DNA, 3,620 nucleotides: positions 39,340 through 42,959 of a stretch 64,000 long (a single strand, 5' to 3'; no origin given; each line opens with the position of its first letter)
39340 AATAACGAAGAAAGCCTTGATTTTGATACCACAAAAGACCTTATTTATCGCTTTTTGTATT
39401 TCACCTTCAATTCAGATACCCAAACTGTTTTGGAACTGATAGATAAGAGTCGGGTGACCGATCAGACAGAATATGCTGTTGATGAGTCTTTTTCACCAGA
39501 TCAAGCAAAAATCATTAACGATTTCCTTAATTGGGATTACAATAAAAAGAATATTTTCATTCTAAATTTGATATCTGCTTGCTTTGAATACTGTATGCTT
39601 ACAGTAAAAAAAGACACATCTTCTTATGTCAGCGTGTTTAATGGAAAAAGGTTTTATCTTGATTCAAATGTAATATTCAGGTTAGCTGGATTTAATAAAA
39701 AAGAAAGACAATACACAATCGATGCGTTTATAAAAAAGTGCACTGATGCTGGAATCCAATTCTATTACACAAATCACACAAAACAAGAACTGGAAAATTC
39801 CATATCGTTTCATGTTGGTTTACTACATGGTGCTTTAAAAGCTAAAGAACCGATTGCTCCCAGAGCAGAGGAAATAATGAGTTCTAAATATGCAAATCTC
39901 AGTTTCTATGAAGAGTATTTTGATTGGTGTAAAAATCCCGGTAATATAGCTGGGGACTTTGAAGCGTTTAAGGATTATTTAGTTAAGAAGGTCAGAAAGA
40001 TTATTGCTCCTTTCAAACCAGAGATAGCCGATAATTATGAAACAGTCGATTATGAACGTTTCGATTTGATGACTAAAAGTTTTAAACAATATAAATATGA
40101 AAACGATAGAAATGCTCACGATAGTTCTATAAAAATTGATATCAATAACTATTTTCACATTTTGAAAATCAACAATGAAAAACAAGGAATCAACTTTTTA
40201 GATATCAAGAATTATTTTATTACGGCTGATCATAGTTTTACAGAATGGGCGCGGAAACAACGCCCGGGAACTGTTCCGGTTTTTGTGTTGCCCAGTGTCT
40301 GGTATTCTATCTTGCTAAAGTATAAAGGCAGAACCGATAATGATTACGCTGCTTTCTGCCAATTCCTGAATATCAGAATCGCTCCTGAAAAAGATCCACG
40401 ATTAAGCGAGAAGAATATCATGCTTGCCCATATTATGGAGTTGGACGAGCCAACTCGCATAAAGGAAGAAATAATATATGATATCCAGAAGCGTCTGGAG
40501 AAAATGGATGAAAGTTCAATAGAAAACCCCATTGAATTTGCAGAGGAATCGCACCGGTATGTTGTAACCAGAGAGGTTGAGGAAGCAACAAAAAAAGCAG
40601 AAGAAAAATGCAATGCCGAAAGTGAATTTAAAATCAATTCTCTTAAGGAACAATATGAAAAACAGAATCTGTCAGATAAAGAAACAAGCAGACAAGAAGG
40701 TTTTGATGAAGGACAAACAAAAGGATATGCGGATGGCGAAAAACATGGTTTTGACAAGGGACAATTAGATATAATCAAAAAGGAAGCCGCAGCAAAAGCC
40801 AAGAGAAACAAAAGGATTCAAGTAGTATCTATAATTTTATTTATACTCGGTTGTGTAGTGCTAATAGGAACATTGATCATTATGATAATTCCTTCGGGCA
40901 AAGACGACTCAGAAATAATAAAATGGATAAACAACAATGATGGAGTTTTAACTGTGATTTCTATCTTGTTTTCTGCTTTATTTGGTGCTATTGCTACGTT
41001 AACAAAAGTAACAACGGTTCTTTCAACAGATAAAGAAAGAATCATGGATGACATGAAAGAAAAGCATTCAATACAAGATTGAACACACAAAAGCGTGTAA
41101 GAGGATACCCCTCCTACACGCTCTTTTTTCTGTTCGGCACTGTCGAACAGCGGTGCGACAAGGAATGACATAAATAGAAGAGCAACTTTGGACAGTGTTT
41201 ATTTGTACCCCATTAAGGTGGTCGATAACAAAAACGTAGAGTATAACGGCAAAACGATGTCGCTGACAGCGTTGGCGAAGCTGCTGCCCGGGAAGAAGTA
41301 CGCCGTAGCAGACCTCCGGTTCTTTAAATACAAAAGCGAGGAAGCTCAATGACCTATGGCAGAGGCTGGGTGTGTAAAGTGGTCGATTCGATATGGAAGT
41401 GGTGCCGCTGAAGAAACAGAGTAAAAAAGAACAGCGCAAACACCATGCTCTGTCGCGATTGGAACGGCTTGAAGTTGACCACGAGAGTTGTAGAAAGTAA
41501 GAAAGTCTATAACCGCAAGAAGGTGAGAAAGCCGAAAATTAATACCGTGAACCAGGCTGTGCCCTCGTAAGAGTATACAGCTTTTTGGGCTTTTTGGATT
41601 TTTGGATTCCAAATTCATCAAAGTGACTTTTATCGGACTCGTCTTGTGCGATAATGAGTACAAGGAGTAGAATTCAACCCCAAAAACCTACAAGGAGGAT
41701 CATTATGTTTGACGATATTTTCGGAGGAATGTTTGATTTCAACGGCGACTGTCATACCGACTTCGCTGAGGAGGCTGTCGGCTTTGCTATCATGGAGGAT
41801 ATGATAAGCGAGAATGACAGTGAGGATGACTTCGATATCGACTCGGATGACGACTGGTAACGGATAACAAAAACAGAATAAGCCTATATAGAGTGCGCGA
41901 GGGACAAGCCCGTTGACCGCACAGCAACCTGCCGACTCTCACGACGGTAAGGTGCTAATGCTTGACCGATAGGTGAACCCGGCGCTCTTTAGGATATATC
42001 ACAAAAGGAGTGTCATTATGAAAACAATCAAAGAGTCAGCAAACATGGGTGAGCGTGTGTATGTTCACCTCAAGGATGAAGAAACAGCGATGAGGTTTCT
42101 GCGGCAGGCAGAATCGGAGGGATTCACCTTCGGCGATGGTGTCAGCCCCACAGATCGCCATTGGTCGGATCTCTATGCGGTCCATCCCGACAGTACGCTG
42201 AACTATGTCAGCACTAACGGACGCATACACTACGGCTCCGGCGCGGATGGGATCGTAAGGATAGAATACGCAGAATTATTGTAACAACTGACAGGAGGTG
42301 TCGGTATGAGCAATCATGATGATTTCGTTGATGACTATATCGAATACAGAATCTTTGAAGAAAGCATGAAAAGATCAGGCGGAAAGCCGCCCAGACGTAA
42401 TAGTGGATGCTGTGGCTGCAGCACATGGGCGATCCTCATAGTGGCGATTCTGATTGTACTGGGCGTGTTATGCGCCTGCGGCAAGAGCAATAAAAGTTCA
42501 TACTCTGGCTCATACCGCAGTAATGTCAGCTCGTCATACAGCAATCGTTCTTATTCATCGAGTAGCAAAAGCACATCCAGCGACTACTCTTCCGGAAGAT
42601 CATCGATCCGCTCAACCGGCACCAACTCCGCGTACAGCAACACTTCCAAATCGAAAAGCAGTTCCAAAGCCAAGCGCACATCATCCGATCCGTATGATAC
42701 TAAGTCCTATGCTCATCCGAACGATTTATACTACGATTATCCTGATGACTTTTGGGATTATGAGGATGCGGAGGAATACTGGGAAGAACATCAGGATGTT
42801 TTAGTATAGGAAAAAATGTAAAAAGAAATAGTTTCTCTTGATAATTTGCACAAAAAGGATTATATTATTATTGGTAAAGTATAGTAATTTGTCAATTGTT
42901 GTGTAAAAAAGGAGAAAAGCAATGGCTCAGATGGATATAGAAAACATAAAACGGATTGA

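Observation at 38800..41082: Candidate new two-gene defence module: 57-aa ORF plus membrane-anchored PIN-like nuclease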

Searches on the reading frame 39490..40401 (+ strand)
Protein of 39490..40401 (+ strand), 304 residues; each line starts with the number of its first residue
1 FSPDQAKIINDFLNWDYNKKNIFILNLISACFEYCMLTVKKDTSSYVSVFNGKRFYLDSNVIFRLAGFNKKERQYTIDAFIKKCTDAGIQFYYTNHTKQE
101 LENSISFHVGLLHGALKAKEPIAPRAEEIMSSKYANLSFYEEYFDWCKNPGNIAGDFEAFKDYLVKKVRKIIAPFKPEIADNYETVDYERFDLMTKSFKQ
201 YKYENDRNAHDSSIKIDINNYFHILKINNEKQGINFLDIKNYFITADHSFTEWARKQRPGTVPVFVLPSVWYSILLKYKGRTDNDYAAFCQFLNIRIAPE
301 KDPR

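Call 43: search_solved_structures(query=A3, max_evalue=10, show_alignments=2)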
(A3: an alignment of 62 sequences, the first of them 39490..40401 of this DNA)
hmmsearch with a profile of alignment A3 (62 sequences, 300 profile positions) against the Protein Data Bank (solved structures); distinct sequences matched with E-value up to 10: 6.
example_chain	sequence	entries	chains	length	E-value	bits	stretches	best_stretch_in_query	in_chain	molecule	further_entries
9z7o_C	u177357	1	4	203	0.0034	20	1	51-149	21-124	Escherichia VapC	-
3b8n_A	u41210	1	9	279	0.084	15.4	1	71-244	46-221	Ferric enterobactin (Enterochelin) transport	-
3b8m_A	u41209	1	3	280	0.085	15.4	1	71-244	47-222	Ferric enterobactin (Enterochelin) transport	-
6xmf_A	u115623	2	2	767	0.73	12.4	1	119-221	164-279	CRISPR-Cas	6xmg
8i3q_A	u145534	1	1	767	0.73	12.4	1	119-221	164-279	Cas12g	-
8i16_A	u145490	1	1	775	0.75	12.3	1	119-221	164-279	Cas12g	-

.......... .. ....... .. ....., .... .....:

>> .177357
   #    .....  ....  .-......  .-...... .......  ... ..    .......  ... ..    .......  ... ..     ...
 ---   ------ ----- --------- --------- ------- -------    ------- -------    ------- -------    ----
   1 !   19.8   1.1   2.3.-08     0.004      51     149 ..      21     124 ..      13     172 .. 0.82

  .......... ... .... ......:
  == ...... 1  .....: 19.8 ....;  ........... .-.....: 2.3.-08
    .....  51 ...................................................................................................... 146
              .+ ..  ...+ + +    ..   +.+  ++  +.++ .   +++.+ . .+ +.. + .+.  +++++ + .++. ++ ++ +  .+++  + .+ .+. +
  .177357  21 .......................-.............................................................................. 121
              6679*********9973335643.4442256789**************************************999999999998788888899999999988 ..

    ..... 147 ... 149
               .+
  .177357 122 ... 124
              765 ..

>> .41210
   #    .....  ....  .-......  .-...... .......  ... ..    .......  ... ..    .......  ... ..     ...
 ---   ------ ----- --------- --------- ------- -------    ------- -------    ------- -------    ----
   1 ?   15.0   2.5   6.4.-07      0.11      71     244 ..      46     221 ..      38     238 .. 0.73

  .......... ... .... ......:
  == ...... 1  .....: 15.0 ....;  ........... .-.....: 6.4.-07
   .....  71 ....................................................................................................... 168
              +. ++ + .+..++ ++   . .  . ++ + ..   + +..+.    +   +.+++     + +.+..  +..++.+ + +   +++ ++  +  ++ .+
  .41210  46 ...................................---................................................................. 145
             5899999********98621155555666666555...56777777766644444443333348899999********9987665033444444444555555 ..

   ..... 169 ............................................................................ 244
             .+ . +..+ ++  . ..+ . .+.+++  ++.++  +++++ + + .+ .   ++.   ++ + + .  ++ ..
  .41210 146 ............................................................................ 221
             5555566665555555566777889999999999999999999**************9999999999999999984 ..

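Call 50: predict_structure(alignment_id=A3)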
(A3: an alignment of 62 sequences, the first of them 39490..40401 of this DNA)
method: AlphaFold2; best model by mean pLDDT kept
length: 304 residues; sequences in the alignment: 62
mean_pLDDT: 83.8   pTM: 0.81
mean pLDDT of the five models: 83.8, 83.2, 79.8, 79.5, 79.4
residues with pLDDT >= 90: 138; 70-90: 122; 50-70: 33; < 50: 11
segments of 3 or more residues with pLDDT < 50: 37-40, 300-304
pLDDT, mean of each block of 10 residues (from residue 1): 80 87 78 51 61 93 89 87 91 97 93 85 78 69 91 93 96 96 94 95 81 93 90 75 93 89 88 76 75 67 44
secondary structure, 60 per line:
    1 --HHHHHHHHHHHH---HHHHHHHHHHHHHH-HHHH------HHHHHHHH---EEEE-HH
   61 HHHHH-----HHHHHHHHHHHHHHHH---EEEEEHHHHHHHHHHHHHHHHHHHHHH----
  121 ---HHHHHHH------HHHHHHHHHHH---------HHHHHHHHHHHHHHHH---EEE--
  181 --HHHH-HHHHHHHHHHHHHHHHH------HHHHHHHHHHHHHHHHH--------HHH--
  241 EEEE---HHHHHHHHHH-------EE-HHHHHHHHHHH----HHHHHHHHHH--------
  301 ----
elements in order: H3-14 H18-31 H33-36 H43-50 E54-57 H59-65 H71-86 E90-94 H95-116 H124-130 H137-147 H157-172 E176-178 H183-186 H188-204 H211-227 E241-244 H248-257 H268-278 H283-292

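Call 53: fold_search(model_id=the predicted structure, library=pdb)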
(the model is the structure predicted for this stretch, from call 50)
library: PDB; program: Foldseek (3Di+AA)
matches with E <= 10: 269; with E <= 0.001: 0
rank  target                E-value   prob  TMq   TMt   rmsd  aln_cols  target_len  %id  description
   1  1v8o_F                1.2e-02  1.00  0.31  0.62   5.7       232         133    9  Crystal Structure of PAE2754 from Pyrobaculum aerophilum (released 2004-02-10)
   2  1v8o_B                1.5e-02  1.00  0.31  0.61   6.2       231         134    9  Crystal Structure of PAE2754 from Pyrobaculum aerophilum (released 2004-02-10)
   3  1v8o_A                2.0e-02  1.00  0.31  0.64   5.6       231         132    9  Crystal Structure of PAE2754 from Pyrobaculum aerophilum (released 2004-02-10)
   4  1v8o_C                3.3e-02  1.00  0.31  0.62   5.7       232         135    9  Crystal Structure of PAE2754 from Pyrobaculum aerophilum (released 2004-02-10)
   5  1v8p_F                3.3e-02  1.00  0.31  0.60   5.8       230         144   10  Crystal structure of PAE2754 from Pyrobaculum aerophilum (released 2004-02-10)
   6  1v8p_C                4.5e-02  1.00  0.31  0.63   5.9       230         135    9  Crystal structure of PAE2754 from Pyrobaculum aerophilum (released 2004-02-10)
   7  7mxx_Z                4.7e-02  0.38  0.21  0.20  18.4       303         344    9  Crystal structure of human exonuclease 1 Exo1 (R92A) in complex with 5' flap DNA (uf4) (released 2023-05-10)
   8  7e8k_B                6.3e-02  0.82  0.26  0.36  12.7       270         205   12  Crystal structure of Proteinaceous RNase P (PRORP) from Planctomycetes bacterium GWF2_40_8 (released 2022-03-02)
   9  2fe1                  7.0e-02  1.00  0.29  0.59   5.7       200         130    8  Crystal Structure of PAE0151 from Pyrobaculum aerophilum (released 2005-12-27)
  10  7e8k_D                8.4e-02  0.77  0.26  0.36  12.7       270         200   12  Crystal structure of Proteinaceous RNase P (PRORP) from Planctomycetes bacterium GWF2_40_8 (released 2022-03-02)
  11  2h1c_A                1.0e-01  0.97  0.27  0.48   6.3       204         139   10  Crystal Structure of FitAcB from Neisseria gonorrhoeae (released 2006-09-26)
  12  2bsq_B                1.0e-01  0.97  0.27  0.49   7.0       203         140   11  FitAB bound to DNA (released 2006-08-24)
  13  3isv_A                1.0e-01  0.14  0.13  0.14  18.8       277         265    8  Crystal structure of glutamate racemase from Listeria monocytogenes in complex with acetate ion (released 2009-09-22)
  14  5uzv_Z                1.2e-01  0.35  0.15  0.14  10.8       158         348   14  Crystal structure of human exonuclease 1 Exo1 (WT) in complex with 5' recessed-end DNA (rI) (released 2017-05-24)
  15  7mxr_Z                1.4e-01  0.41  0.18  0.16   9.2       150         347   15  Crystal structure of human exonuclease 1 Exo1 (WT) in complex with 5' recessed-end DNA (r-2) (released 2023-05-10)
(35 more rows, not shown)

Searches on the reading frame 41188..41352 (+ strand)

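Call 77: search_protein_families(library=phrogs, proteins=[window:41188-41352:+], max_evalue=0.01)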
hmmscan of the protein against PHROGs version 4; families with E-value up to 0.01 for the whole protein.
window:41188-41352:+ (54 aa): 1 family
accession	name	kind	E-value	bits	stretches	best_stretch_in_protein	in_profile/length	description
phrog_14004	-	unknown function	0.008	16.6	1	14-51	183-219/233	-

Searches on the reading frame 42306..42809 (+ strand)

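Call 3: search_protein_families(library=pfam, proteins=[window:42306-42809:+], max_evalue=0.1)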
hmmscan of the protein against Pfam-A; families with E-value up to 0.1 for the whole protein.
window:42306-42809:+ (167 aa): 1 family
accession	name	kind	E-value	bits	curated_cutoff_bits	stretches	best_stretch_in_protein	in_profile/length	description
PF16118.10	DUF4834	-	0.046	15.1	27.8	0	43-115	14-59/99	Domain of unknown function (DUF4834)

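Call 77: search_protein_families(library=phrogs, proteins=[window:42306-42809:+], max_evalue=0.01)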
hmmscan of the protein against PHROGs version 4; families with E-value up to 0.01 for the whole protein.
window:42306-42809:+ (167 aa): 1 family
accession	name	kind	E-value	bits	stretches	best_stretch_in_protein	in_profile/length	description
phrog_4980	-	moron, auxiliary metabolic gene and host takeover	0.0071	17.3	0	38-125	20-75/181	superinfection exclusion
